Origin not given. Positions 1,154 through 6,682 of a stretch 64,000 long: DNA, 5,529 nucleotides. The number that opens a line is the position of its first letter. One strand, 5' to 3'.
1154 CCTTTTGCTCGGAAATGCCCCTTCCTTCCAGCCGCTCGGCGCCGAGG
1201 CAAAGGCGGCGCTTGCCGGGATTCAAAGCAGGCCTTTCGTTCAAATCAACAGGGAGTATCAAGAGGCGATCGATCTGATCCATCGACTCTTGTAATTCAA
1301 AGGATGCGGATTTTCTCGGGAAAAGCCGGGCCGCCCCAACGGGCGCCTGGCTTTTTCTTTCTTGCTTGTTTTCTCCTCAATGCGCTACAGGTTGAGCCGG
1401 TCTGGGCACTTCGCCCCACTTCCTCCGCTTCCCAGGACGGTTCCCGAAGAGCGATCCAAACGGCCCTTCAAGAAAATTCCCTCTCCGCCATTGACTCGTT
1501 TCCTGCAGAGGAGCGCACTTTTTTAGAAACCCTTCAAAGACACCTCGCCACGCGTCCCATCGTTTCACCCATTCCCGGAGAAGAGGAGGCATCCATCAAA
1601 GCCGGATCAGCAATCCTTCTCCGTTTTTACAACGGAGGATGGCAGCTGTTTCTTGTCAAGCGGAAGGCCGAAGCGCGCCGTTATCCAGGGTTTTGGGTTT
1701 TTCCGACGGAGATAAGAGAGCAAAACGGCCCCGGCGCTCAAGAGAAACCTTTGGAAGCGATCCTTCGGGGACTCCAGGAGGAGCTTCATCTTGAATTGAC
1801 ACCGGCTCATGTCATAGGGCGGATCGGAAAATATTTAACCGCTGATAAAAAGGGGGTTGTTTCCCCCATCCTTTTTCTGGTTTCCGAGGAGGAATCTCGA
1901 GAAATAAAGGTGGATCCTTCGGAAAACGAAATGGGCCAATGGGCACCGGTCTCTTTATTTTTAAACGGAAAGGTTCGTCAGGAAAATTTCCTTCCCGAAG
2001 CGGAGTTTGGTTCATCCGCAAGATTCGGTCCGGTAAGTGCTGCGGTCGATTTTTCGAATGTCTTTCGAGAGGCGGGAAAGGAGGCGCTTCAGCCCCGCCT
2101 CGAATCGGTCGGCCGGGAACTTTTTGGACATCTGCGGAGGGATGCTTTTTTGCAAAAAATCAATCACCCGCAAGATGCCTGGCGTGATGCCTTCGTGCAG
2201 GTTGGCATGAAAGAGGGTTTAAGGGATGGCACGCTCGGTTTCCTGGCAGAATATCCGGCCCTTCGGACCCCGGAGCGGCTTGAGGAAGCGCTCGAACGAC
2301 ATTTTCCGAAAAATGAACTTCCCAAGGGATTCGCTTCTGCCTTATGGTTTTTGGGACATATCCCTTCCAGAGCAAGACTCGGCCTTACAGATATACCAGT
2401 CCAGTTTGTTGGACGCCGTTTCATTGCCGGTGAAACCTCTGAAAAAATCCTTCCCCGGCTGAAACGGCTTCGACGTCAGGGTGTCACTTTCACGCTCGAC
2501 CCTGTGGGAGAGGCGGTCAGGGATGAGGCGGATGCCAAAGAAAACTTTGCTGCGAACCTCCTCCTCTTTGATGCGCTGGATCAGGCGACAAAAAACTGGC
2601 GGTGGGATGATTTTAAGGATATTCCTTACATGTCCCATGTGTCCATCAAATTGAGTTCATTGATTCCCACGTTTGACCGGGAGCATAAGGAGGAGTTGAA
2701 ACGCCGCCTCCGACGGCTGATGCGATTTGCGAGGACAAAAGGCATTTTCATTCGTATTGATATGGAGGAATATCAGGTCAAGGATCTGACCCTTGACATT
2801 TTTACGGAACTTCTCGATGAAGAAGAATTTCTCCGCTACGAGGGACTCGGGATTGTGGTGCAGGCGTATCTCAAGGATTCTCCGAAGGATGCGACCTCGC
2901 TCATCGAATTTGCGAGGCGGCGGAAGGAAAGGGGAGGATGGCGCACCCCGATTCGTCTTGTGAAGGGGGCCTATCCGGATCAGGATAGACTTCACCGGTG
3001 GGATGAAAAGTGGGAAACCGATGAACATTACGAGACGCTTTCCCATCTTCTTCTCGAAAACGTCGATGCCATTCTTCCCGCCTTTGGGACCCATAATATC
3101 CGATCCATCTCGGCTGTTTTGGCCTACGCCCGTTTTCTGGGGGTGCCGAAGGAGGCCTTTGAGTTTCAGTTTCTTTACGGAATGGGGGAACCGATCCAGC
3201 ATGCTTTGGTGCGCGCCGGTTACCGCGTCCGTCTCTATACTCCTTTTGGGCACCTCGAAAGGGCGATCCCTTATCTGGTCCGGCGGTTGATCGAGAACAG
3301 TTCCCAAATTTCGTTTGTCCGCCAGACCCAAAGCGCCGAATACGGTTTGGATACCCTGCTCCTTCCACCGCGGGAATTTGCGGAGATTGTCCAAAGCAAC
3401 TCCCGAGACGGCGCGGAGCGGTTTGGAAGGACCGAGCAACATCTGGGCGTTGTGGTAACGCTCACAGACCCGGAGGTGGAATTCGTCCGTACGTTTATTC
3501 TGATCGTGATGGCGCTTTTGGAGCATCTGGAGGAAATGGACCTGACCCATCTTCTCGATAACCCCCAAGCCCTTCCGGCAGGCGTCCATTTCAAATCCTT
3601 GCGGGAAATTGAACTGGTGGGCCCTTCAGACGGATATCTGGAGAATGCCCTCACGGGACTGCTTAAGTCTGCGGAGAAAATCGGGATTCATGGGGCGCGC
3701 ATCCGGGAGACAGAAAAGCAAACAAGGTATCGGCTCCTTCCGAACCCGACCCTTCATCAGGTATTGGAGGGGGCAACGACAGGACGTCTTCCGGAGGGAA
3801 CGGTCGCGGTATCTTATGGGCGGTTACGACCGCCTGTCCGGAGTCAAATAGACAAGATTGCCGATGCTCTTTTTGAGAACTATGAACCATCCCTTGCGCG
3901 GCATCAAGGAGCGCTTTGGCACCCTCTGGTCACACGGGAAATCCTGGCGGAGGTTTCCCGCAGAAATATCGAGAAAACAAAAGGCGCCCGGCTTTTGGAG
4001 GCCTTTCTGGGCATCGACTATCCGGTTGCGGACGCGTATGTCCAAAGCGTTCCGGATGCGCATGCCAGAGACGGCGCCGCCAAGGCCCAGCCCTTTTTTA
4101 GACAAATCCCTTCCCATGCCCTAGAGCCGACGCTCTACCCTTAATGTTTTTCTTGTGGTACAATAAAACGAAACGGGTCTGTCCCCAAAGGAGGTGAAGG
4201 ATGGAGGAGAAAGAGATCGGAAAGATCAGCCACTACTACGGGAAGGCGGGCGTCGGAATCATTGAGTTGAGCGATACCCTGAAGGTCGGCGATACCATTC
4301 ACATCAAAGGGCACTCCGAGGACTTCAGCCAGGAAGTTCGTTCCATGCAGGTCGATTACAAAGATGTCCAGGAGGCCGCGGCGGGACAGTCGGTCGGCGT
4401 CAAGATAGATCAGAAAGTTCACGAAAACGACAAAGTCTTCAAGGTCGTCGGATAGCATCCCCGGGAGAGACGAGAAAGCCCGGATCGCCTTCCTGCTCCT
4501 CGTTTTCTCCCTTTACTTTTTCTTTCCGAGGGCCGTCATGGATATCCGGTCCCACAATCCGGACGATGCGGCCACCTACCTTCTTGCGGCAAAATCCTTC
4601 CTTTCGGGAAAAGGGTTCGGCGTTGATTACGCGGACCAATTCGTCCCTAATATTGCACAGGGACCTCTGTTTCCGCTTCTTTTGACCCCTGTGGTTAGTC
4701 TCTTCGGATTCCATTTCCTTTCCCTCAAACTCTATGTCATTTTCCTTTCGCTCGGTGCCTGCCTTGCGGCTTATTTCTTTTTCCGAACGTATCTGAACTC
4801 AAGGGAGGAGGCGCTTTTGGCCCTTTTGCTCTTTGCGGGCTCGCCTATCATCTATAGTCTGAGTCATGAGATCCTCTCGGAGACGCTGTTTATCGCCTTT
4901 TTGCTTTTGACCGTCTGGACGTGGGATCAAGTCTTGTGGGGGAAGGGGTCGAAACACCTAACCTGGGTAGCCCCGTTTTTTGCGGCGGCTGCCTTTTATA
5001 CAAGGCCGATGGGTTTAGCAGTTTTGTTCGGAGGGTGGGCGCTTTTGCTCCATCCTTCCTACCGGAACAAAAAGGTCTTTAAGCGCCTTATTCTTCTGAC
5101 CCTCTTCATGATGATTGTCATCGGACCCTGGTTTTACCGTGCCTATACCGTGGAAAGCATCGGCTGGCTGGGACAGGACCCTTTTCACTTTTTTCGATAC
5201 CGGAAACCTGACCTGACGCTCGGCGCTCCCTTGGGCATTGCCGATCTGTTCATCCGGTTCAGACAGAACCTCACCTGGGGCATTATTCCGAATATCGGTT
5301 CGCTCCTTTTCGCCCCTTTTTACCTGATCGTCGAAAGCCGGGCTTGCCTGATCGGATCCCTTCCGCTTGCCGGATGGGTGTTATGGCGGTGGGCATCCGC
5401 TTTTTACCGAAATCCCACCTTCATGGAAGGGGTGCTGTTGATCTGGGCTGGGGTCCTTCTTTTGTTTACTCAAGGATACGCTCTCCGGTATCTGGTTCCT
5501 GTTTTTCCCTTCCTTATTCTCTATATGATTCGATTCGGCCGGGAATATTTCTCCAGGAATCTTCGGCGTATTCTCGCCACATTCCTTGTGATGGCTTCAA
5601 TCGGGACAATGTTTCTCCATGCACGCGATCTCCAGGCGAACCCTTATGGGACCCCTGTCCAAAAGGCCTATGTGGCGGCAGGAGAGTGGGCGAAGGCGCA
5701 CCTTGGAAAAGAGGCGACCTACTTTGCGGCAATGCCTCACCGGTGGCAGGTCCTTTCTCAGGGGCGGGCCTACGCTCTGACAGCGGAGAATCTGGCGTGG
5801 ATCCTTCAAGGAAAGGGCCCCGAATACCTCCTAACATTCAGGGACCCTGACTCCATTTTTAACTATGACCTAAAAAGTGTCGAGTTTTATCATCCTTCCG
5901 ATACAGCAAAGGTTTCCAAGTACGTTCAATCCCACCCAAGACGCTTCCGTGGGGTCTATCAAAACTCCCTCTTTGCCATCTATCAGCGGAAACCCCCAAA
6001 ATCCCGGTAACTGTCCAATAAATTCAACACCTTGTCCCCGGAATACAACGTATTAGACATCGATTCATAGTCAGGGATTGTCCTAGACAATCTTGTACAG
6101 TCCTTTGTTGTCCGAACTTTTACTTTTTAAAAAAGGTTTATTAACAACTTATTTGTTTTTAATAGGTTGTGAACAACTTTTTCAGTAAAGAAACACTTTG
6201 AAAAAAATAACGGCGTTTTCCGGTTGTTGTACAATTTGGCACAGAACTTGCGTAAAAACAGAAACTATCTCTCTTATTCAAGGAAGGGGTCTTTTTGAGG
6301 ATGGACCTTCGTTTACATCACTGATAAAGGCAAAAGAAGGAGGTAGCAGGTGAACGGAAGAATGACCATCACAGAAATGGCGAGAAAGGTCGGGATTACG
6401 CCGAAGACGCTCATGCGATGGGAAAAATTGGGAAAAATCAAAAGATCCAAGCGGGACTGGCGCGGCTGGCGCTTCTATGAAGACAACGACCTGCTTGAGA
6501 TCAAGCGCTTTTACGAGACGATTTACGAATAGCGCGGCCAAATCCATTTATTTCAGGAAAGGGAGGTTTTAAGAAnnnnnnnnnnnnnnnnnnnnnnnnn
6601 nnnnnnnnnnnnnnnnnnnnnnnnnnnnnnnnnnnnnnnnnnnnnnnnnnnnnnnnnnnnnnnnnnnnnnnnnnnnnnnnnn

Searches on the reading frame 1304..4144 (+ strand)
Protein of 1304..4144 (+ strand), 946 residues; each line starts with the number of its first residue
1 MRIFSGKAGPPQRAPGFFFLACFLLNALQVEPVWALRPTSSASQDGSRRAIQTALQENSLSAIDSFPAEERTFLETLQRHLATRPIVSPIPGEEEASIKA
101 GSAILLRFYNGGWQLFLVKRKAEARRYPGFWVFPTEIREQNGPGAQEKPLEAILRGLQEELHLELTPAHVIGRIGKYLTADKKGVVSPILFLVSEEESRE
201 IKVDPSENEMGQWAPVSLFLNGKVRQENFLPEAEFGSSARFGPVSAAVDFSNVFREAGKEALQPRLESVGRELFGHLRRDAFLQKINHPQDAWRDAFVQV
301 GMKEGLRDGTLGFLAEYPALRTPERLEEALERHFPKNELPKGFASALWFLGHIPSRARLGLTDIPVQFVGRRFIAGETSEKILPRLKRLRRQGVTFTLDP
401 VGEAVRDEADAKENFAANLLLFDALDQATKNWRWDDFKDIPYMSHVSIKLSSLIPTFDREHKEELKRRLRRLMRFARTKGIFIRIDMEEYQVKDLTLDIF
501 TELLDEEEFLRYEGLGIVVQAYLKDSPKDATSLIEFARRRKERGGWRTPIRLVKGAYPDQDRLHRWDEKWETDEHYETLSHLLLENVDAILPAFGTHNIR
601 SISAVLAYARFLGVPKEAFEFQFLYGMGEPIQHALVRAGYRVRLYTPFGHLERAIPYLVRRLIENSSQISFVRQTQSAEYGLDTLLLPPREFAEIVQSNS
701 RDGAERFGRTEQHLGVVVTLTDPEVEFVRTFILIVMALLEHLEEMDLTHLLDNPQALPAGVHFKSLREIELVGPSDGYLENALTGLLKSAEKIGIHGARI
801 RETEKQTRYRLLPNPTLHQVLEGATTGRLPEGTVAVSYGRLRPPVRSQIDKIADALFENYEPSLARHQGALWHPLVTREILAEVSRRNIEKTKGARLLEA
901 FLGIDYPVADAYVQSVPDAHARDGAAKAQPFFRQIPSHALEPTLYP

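Call 27: search_protein_families(library=ncbifam, proteins=[window:1304-4144:+], max_evalue=0.00001)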
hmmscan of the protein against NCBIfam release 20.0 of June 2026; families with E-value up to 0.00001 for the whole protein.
window:1304-4144:+ (946 aa): 3 families
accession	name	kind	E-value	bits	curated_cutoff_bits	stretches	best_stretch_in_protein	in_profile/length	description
NF008869.0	PRK11904.1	equivalog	2.1e-55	188.1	747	1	366-697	173-505/1042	bifunctional proline dehydrogenase/L-glutamate gamma-semialdehyde dehydrogenase PutA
NF008772.0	PRK11809.1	equivalog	3.9e-43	147.3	1750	1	363-700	249-596/1318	trifunctional transcriptional regulator/proline dehydrogenase/L-glutamate gamma-semialdehyde dehydrogenase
NF045947.1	ProDh_Thermus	equivalog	1.5e-40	139.3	500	1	369-673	31-301/307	proline dehydrogenase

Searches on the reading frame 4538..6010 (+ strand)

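Call 27: search_protein_families(library=ncbifam, proteins=[window:4538-6010:+], max_evalue=0.00001)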
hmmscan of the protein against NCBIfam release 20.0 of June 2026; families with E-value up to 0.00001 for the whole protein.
window:4538-6010:+ (490 aa): 0 families

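Call 56: search_protein_families(library=pfam, proteins=[window:4538-6010:+], max_evalue=0.001)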
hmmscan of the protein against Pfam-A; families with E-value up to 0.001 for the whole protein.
window:4538-6010:+ (490 aa): 1 family
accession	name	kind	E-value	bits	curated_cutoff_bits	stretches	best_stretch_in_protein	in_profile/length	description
PF13231.12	PMT_2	-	3.8e-10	40.6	26.1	1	42-198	3-157/160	Dolichyl-phosphate-mannose-protein mannosyltransferase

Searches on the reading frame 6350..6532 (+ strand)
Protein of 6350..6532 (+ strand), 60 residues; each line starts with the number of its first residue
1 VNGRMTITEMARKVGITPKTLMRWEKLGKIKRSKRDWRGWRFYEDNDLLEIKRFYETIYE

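Call 56: search_protein_families(library=pfam, proteins=[window:6350-6532:+], max_evalue=0.001)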
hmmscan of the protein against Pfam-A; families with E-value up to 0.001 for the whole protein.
window:6350-6532:+ (60 aa): 4 families
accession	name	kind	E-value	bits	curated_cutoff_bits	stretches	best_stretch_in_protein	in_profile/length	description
PF00376.29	MerR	-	1.8e-11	44.1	28.2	1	6-43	1-38/38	MerR family regulatory protein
PF13411.12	MerR_1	-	4.1e-10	40.1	21.6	1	5-54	1-49/69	MerR HTH family regulatory protein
PF13518.12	HTH_28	-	3.3e-05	24.3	25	1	2-26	11-34/52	Helix-turn-helix domain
PF12728.13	HTH_17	-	0.0001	22.9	27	1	5-44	2-40/51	Helix-turn-helix domain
